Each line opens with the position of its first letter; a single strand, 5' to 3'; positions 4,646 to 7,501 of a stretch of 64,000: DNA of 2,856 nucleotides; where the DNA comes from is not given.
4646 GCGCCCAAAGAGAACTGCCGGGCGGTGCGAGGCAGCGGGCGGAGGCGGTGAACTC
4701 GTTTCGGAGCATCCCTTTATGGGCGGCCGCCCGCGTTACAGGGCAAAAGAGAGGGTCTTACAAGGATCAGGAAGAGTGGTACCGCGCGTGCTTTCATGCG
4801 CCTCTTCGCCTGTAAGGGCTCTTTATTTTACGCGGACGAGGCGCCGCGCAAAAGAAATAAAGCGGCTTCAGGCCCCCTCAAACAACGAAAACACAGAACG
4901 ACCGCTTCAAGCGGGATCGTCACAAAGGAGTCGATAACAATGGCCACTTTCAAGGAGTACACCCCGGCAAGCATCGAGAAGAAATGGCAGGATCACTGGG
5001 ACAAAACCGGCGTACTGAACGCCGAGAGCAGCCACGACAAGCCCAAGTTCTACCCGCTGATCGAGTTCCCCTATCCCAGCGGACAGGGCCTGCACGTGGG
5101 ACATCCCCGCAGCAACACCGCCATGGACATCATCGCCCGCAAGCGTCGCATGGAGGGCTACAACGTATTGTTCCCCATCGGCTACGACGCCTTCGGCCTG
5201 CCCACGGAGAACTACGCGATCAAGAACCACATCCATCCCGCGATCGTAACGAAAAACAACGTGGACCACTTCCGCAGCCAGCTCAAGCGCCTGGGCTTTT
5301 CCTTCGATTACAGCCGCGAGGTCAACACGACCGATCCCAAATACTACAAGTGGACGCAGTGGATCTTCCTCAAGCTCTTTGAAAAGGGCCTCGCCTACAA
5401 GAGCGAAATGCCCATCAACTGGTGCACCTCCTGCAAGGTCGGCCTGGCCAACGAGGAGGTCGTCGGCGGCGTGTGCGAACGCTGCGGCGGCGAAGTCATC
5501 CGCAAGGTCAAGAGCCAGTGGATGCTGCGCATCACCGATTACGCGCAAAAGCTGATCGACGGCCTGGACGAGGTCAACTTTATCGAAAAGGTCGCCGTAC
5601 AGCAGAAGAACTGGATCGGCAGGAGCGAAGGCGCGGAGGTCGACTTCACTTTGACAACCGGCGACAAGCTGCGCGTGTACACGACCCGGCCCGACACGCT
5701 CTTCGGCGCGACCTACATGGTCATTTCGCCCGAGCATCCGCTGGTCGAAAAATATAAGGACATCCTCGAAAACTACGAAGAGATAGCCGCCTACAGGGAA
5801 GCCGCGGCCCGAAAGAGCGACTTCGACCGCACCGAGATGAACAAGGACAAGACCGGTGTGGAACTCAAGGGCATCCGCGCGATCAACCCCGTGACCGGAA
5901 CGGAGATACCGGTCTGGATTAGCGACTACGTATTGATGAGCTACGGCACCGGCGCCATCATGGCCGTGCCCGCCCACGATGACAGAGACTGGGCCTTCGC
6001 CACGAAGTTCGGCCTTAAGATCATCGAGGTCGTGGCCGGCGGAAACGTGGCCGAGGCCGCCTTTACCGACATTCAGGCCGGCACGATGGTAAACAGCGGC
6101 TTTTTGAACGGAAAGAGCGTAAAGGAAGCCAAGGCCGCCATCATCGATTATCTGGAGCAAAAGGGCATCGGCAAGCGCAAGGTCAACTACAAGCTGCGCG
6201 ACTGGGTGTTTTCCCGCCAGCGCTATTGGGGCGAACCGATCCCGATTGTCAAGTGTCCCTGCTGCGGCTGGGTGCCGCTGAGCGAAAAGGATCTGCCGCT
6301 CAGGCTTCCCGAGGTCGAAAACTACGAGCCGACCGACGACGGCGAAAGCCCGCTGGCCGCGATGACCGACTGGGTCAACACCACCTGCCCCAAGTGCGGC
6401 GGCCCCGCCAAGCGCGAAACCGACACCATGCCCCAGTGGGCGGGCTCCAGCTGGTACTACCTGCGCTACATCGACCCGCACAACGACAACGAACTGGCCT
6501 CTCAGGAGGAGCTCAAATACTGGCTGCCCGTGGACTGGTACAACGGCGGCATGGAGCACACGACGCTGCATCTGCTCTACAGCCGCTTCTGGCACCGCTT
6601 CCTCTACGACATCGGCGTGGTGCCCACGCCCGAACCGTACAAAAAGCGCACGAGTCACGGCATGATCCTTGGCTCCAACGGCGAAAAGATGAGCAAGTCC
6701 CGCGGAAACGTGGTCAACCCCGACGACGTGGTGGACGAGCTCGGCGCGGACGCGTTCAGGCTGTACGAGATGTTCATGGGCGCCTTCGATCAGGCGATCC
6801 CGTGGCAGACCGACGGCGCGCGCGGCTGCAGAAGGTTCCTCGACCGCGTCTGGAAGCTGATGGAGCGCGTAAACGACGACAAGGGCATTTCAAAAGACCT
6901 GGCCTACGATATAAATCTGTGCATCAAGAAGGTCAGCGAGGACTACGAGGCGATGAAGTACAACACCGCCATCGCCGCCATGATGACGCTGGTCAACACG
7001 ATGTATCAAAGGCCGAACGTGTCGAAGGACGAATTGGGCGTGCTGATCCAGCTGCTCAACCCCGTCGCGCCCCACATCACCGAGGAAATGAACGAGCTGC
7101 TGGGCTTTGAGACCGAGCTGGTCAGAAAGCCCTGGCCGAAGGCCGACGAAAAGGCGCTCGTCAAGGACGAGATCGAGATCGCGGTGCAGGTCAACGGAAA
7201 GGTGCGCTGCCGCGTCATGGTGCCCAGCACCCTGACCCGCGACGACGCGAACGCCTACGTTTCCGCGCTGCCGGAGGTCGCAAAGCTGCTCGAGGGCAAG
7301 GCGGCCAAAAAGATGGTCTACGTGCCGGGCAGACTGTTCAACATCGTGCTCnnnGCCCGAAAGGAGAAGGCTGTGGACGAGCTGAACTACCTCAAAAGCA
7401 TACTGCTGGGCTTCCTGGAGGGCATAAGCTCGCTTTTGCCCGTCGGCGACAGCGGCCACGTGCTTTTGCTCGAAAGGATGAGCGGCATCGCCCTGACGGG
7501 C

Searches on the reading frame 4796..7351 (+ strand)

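Call 80: search_protein_families(library=pfam, proteins=[window:4796-7351:+], max_evalue=0.00001)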
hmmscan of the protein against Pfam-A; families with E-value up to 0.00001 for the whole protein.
window:4796-7351:+ (852 aa): 4 families
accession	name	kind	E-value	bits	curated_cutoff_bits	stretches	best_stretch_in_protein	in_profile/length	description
PF13603.12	tRNA-synt_1_2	-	1.9e-62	210.5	25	1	271-454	1-185/185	Leucyl-tRNA synthetase, editing domain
PF00133.28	tRNA-synt_1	-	1.2e-53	182.8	22.7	2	63-274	1-225/414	tRNA synthetases class I (I, L, M and V)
PF09334.17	tRNA-synt_1g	-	3.5e-28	98.9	20.1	1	91-236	7-148/391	tRNA synthetases class I (M)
PF08264.19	Anticodon_1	-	1.3e-15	58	25.1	1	705-811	7-140/148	Anticodon-binding domain of tRNA ligase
